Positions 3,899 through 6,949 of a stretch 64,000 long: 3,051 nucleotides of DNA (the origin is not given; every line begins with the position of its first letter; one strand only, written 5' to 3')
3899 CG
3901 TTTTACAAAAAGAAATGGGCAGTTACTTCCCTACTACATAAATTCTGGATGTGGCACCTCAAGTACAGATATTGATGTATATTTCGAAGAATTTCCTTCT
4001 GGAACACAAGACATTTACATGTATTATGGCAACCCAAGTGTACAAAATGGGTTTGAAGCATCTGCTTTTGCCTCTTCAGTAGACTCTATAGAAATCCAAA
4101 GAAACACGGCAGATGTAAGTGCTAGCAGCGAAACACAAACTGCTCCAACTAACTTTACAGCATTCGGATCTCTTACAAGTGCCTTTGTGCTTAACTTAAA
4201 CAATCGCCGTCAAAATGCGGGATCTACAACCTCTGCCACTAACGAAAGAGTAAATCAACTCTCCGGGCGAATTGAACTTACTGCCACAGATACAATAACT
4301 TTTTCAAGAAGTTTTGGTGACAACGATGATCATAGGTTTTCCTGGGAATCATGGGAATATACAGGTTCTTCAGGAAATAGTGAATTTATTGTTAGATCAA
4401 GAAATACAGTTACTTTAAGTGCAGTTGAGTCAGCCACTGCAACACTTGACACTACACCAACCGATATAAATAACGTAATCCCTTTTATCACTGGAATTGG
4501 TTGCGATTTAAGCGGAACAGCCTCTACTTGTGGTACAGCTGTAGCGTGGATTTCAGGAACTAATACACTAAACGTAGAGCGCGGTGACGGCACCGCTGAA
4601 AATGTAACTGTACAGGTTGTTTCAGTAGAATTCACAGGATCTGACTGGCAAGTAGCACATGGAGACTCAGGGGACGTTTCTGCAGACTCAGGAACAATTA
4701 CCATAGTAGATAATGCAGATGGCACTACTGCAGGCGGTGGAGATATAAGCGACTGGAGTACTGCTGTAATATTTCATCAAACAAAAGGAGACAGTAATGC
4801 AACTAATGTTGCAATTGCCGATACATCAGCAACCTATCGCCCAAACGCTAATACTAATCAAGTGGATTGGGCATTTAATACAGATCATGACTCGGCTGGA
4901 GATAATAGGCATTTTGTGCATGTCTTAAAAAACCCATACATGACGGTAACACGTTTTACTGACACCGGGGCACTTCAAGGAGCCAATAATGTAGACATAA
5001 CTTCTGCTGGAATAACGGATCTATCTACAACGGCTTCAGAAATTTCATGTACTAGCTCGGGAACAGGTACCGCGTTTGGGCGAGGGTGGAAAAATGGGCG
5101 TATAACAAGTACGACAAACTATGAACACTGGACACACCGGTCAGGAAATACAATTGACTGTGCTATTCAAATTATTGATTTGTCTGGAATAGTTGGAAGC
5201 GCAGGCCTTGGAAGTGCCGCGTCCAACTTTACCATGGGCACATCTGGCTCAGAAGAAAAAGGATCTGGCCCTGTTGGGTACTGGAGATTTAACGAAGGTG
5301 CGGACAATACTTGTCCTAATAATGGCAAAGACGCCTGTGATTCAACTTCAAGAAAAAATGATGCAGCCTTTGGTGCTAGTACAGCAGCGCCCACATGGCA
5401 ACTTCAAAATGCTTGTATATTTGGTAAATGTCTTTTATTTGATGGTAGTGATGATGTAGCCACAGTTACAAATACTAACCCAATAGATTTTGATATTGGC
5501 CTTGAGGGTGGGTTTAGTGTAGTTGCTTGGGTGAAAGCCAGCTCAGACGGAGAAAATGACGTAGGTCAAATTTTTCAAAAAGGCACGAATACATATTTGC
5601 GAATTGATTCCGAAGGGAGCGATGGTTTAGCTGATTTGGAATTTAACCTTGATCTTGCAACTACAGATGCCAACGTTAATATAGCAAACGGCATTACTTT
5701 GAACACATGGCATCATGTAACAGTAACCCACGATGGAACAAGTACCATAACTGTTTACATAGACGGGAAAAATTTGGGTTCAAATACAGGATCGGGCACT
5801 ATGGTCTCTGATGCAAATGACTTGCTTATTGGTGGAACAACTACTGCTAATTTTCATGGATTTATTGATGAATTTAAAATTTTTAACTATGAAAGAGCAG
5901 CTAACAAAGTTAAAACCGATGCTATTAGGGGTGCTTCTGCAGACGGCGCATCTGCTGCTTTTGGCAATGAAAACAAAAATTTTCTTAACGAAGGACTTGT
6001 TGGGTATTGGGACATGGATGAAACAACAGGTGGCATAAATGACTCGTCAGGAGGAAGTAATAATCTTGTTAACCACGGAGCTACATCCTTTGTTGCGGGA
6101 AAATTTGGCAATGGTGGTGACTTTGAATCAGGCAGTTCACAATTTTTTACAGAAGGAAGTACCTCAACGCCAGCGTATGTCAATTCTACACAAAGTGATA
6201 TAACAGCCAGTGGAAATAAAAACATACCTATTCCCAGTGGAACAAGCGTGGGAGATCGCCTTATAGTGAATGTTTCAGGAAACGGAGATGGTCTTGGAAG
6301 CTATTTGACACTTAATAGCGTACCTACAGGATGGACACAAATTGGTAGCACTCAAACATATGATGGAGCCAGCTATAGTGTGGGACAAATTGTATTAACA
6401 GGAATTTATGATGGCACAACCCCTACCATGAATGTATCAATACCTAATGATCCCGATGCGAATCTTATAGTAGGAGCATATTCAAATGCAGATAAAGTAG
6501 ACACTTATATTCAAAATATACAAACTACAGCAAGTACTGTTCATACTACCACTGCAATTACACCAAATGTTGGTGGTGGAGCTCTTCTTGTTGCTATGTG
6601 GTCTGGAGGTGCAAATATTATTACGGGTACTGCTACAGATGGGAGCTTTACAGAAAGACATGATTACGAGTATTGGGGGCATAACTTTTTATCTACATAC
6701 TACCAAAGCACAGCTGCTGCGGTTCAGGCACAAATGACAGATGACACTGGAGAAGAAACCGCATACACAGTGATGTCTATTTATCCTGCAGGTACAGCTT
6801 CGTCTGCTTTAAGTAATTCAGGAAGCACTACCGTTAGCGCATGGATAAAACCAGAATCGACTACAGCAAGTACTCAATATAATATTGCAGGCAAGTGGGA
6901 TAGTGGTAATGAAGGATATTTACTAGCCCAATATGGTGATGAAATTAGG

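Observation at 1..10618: Tandem giant DUF2341/LamG-repeat surface proteins built from shuffled modules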

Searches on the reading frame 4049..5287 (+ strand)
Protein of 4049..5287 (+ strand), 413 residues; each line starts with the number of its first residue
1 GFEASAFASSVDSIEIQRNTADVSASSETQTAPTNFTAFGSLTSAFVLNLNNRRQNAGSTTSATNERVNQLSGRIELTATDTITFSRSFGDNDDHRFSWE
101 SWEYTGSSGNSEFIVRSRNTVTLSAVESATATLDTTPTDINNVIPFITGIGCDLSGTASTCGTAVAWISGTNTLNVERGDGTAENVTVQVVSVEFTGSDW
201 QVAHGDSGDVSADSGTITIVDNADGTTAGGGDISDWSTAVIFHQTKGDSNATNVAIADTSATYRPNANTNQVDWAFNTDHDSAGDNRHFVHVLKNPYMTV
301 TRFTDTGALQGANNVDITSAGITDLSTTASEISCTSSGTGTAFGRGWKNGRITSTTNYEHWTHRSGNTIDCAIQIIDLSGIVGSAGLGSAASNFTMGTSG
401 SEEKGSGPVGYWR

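Call 16: search_protein_families(library=pfam, proteins=[window:4055-5188:+], max_evalue=10)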
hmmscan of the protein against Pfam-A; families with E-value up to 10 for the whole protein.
seq(378 aa): 0 families

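Call 39: predict_structure(alignment_id=A1)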
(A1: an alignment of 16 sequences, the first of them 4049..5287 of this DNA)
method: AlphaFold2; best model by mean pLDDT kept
length: 413 residues; sequences in the alignment: 16
mean_pLDDT: 80.9   pTM: 0.84
mean pLDDT of the five models: 80.9, 79.9, 79.8, 78.6, 77.9
residues with pLDDT >= 90: 187; 70-90: 138; 50-70: 51; < 50: 37
segments of 3 or more residues with pLDDT < 50: 1-9, 386-413
pLDDT, mean of each block of 10 residues (from residue 1): 42 86 81 78 88 68 69 87 83 83 85 94 86 96 94 63 88 91 79 94 95 94 88 94 85 65 94 90 85 96 91 94 95 81 65 94 77 95 54 31 30 29
secondary structure, 60 per line:
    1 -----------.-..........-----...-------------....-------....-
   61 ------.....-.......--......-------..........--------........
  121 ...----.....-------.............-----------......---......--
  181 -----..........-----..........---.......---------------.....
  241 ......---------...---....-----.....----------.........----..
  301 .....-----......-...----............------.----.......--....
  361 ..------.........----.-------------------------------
elements in order: E14-23 E29-31 E45-48 E56-59 H68-71 E73-79 E82-87 E95-104 E113-123 E128-132 E143-152 E164-169 E173-178 E186-195 E201-210 E214-220 E239-246 E262-265 E271-275 E286-294 E299-305 E311-316 E328-336 E348-354 E357-362 E369-377

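Call 42: fold_search(model_id=the predicted structure, library=pdb)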
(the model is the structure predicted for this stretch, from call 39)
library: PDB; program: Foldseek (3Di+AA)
matches with E <= 10: 326; with E <= 0.001: 1
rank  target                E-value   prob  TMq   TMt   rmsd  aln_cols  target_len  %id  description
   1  1n67                  7.1e-04  0.30  0.13  0.15  18.7       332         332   12  Clumping Factor A from Staphylococcus aureus (released 2003-03-04)
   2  7anq_A                3.8e-03  0.97  0.29  0.45   7.8       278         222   11  Complete PCSK9 C-ter domain in complex with VHH P1.40 (released 2021-10-20)
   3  3p5b_A                4.2e-03  0.99  0.31  0.27   7.1       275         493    9  The structure of the LDLR/PCSK9 complex reveals the receptor in an extended conformation (released 2011-10-26)
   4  3p5c_A                4.5e-03  0.96  0.28  0.24  10.2       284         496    9  The structure of the LDLR/PCSK9 complex reveals the receptor in an extended conformation (released 2011-10-26)
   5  7kfa_B                6.9e-03  0.96  0.28  0.25   7.6       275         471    8  PCSK9 in complex with PCSK9i a 13mer cyclic peptide LDLR disruptor (released 2021-11-10)
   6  5vlp_A                6.9e-03  0.89  0.26  0.20   9.0       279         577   10  PCSK9 complex with LDLR antagonist peptide and Fab7G7 (released 2017-08-16)
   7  6s7t_E                8.6e-03  0.07  0.11  0.11  20.9       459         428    8  Cryo-EM structure of human oligosaccharyltransferase complex OST-B (released 2019-12-18)
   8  6s7o_E                9.6e-03  0.08  0.12  0.10  21.2       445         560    8  Cryo-EM structure of human oligosaccharyltransferase complex OST-A (released 2019-12-18)
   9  6u2f_A                1.0e-02  0.91  0.29  0.23   8.2       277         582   11  PCSK9-Fab 7G7 complex bound to cis-1-amino-4-phenylcyclohexaneacyl-WNLK(hR)IGLLR - NH2 (released 2020-02-05)
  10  5oca_B                1.3e-02  0.94  0.29  0.26   7.4       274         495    9  PCSK9:Fab Complex with Dextran Sulfate (released 2017-09-20)
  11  2pmw_B                1.4e-02  0.96  0.30  0.26   8.1       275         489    9  The Crystal Structure of Proprotein convertase subtilisin kexin type 9 (PCSK9) (released 2007-05-08)
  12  8fpq_B                1.4e-02  0.87  0.26  0.24   8.3       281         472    7  PCSK9 in complex with an inhibitor (released 2024-10-16)
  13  2p4e_A                1.8e-02  0.87  0.29  0.25   8.5       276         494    9  Crystal Structure of PCSK9 (released 2007-04-10)
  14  3irz                  1.8e-02  0.05  0.11  0.11  21.3       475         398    9  Crystal structure of functional region of UafA from Staphylococcus saprophyticus in P212121 form (released 2010-09-08)
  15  7z4b_DW               1.9e-02  0.09  0.12  0.06  31.7       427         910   11  Bacteriophage SU10 virion (C1) (released 2022-12-28)
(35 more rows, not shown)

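Call 73: search_protein_representatives(alignment_id=A1)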
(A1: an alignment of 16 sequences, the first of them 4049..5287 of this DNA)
Query: 16 sequences, 415 profile positions. Proteins with E-value up to 0.001 (for the whole library): 875; up to 1e-10: 712; up to 1e-30: 329. The best 150 are listed.
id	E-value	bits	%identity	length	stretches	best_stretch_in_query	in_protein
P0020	0.0e+00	1013.5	-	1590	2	4-411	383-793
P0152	6.1e-291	980.4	-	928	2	6-377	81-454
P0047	1.2e-182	623.7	-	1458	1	2-405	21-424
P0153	1.6e-178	610.1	-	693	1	8-387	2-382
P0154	3.5e-173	592.6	-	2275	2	5-412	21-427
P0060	1.4e-171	587.3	-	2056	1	2-398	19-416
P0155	7.9e-170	581.5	-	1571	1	4-387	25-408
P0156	8.2e-170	581.4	-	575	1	11-379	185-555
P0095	1.3e-169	580.7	-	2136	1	10-411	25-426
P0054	2.1e-169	580.1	-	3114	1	3-403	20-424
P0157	1.9e-165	567.0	-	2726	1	7-402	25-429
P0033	1.0e-164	564.6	-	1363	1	12-403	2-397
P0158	8.2e-164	561.7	-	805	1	16-389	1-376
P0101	2.4e-162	556.8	-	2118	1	2-383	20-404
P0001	1.1e-159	548.0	-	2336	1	4-403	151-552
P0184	3.9e-135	467.2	-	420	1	13-382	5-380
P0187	7.0e-132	456.5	-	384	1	13-380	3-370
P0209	2.4e-119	415.2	-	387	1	12-387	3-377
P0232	2.0e-101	356.2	-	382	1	13-383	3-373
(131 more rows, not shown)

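Call 74: search_protein_families(library=phrogs, proteins=[window:4049-5287:+, P0187, P0209, P0184, P0232, P0153], max_evalue=0.001)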
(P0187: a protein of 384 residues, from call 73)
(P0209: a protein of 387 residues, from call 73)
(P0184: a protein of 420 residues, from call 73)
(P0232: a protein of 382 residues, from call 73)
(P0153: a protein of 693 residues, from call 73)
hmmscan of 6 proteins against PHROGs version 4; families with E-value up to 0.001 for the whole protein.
window:4049-5287:+ (413 aa): 0 families

P0187 (384 aa): 0 families

P0209 (387 aa): 0 families

P0184 (420 aa): 0 families

P0232 (382 aa): 0 families

P0153 (693 aa): 0 families

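Call 91: search_solved_structures(query=A1, max_evalue=1)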
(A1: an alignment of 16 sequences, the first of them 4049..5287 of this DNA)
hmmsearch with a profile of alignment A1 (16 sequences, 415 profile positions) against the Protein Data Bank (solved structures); distinct sequences matched with E-value up to 1: 2.
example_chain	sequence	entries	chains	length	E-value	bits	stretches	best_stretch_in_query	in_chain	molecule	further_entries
7c5x_A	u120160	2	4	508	0.0054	18.7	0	237-290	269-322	iota-carbonic anhydrase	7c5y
4blp_A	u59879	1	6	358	0.38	12.6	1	309-341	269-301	PACKAGING ENZYME P4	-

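Call 94: find_related_loci(query=A1, collection=viral_contigs, flank=6000)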
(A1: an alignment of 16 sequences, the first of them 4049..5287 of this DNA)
Query A1 (413 aa) in viral_contigs; peptide patterns used: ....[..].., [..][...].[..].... (x = any residue, [..] = any of these).
64 stretches matched a pattern; 25 encode a relative of the query (tblastn E <= 1e-3); 25 distinct loci.
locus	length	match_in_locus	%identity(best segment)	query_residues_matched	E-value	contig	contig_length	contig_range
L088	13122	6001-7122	50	14-385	1e-96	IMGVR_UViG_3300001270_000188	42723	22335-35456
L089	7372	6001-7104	48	14-381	4e-78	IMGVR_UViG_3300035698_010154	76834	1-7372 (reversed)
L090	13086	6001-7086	43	14-381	8e-72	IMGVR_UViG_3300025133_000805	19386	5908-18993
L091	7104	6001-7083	44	14-380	6e-70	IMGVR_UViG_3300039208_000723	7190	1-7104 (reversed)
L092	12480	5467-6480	43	43-381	1e-69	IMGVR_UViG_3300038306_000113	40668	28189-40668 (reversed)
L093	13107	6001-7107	43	13-381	8e-67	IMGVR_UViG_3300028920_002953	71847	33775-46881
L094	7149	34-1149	42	13-388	3e-64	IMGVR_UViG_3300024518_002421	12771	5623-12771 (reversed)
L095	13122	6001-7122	37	4-384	1e-45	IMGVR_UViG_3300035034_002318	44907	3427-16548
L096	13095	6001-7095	37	42-407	1e-57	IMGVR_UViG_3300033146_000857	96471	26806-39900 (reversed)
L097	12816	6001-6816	36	98-378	3e-39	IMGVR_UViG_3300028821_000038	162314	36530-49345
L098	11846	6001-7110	34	16-383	6e-36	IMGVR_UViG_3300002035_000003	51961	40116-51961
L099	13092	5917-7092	32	9-397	9e-35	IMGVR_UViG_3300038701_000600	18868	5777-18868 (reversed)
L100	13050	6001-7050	33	39-381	8e-34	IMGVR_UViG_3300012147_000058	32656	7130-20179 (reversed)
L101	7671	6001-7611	33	40-412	1e-25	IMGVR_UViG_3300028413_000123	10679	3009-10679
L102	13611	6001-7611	33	40-412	2e-25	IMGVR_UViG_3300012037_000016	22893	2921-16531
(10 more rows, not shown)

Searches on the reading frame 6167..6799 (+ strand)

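Call 16: search_protein_families(library=pfam, proteins=[window:6167-6799:+], max_evalue=10)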
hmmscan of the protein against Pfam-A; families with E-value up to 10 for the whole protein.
seq(211 aa): 1 family
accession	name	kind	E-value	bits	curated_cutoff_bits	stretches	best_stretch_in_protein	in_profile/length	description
PF06918.19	DUF1280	-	0.094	12.8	25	1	88-122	177-211/220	Protein of unknown function (DUF1280)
